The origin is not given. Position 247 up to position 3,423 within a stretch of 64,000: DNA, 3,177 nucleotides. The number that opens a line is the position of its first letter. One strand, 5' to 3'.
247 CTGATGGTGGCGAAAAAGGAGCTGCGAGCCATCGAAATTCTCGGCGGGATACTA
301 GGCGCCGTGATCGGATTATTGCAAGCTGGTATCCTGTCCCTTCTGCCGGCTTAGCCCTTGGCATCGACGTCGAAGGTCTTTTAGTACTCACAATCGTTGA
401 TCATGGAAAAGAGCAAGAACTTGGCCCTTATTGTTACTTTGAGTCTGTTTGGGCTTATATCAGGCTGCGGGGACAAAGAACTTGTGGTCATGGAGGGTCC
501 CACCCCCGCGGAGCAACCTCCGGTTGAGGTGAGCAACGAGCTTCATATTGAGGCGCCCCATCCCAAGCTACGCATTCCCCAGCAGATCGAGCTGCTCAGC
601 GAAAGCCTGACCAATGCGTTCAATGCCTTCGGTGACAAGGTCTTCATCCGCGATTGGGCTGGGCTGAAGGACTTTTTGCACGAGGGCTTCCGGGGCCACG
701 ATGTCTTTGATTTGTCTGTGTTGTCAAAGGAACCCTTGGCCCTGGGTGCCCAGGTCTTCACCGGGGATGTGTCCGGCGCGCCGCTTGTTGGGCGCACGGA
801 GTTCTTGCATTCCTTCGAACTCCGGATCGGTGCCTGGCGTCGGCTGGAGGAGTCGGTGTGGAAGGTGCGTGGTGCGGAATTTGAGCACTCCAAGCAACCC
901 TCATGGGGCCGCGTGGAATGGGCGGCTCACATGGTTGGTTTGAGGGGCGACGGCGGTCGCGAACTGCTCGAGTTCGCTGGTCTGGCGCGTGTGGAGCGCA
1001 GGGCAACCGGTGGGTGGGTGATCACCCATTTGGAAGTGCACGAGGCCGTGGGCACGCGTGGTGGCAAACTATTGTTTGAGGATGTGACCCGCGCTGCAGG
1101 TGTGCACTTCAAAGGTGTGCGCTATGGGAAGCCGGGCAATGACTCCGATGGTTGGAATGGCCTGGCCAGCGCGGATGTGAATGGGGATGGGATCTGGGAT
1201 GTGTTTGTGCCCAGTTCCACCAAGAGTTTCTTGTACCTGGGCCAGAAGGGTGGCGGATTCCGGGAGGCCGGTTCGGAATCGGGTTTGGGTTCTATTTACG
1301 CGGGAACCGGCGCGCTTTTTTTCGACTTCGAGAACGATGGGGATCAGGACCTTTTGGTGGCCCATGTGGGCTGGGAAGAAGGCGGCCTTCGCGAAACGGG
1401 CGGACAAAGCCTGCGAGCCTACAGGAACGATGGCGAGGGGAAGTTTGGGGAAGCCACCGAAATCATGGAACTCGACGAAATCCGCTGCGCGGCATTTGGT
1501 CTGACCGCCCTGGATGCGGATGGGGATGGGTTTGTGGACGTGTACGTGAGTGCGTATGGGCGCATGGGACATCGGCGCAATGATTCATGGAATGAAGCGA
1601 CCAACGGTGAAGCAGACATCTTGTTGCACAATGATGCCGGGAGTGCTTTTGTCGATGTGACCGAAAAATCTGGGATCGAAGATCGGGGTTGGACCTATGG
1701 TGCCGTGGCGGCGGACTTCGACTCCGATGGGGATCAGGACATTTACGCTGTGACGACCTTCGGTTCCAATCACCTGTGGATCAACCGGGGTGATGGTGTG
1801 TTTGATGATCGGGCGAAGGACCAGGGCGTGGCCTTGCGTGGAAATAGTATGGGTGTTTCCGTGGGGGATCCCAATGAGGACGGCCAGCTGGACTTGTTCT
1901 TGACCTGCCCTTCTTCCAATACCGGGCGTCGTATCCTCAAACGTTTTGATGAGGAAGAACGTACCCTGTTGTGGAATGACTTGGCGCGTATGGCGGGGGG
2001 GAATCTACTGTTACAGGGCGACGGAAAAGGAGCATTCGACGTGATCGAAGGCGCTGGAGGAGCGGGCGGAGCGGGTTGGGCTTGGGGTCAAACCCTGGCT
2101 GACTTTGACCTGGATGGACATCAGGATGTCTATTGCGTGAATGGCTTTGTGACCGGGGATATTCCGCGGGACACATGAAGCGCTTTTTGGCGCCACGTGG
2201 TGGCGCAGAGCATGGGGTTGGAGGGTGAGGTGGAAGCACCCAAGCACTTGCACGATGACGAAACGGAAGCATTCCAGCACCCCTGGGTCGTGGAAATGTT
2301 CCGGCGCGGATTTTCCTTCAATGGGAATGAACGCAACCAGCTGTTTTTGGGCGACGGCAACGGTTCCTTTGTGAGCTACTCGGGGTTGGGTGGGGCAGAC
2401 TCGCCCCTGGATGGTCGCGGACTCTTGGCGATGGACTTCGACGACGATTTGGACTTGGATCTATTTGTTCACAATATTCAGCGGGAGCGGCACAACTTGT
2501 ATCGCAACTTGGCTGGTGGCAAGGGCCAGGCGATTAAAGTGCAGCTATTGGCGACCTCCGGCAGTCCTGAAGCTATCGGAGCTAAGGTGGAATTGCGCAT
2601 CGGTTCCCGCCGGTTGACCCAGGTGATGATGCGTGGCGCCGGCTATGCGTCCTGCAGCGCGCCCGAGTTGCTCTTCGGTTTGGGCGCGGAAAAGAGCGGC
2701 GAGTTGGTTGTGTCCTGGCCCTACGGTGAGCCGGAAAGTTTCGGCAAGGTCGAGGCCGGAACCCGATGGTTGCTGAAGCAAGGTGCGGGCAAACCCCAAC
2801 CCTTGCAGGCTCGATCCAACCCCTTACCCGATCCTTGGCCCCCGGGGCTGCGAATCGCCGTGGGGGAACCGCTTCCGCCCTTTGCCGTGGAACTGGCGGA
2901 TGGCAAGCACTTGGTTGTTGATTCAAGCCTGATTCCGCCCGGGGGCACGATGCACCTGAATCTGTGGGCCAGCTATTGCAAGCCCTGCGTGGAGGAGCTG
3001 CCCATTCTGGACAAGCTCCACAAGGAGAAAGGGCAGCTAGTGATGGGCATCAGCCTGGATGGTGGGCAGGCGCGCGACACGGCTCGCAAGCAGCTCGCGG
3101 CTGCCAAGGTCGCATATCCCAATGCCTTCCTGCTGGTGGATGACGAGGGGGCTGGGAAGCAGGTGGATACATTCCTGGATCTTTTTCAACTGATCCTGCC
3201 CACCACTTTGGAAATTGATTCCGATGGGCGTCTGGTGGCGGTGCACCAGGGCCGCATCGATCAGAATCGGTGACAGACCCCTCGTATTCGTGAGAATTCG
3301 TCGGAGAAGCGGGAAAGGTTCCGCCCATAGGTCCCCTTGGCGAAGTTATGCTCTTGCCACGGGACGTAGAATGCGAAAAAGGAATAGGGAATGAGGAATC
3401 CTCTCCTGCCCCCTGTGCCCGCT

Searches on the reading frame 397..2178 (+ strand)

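Call 82: search_protein_families(library=pfam, proteins=[window:397-2178:+], max_evalue=0.0001)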
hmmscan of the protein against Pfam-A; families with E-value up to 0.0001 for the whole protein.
window:397-2178:+ (593 aa): 2 families
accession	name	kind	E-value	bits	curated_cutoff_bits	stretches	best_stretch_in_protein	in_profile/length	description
PF13517.12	FG-GAP_3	-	1.5e-31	109.2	26.9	3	440-501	1-60/61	FG-GAP-like repeat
PF01839.29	FG-GAP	-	4.6e-09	36.4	22.1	0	369-390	5-26/37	FG-GAP repeat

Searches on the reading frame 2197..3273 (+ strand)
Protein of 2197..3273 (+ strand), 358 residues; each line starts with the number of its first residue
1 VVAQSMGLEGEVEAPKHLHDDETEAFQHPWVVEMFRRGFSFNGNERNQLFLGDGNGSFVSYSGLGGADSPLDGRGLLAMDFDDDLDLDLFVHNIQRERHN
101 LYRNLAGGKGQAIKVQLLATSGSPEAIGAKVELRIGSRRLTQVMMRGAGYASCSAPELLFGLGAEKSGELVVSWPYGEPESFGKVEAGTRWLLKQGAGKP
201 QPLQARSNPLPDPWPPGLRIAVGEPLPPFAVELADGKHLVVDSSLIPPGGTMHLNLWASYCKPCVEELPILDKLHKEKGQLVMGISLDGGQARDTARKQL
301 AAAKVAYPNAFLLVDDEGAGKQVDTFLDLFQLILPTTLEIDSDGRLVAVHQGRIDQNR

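Call 82: search_protein_families(library=pfam, proteins=[window:2197-3273:+], max_evalue=0.0001)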
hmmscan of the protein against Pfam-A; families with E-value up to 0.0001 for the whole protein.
window:2197-3273:+ (358 aa): 3 families
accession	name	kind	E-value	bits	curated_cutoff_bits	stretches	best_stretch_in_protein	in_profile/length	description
PF07593.17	UnbV_ASPIC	-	1e-12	48.2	23.4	1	126-191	1-67/68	ASPIC and UnbV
PF08534.16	Redoxin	-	1.3e-06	28.7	26.6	1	222-353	2-135/148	Redoxin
PF00578.27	AhpC-TSA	-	1.3e-05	25.6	26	1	222-348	1-123/124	AhpC/TSA family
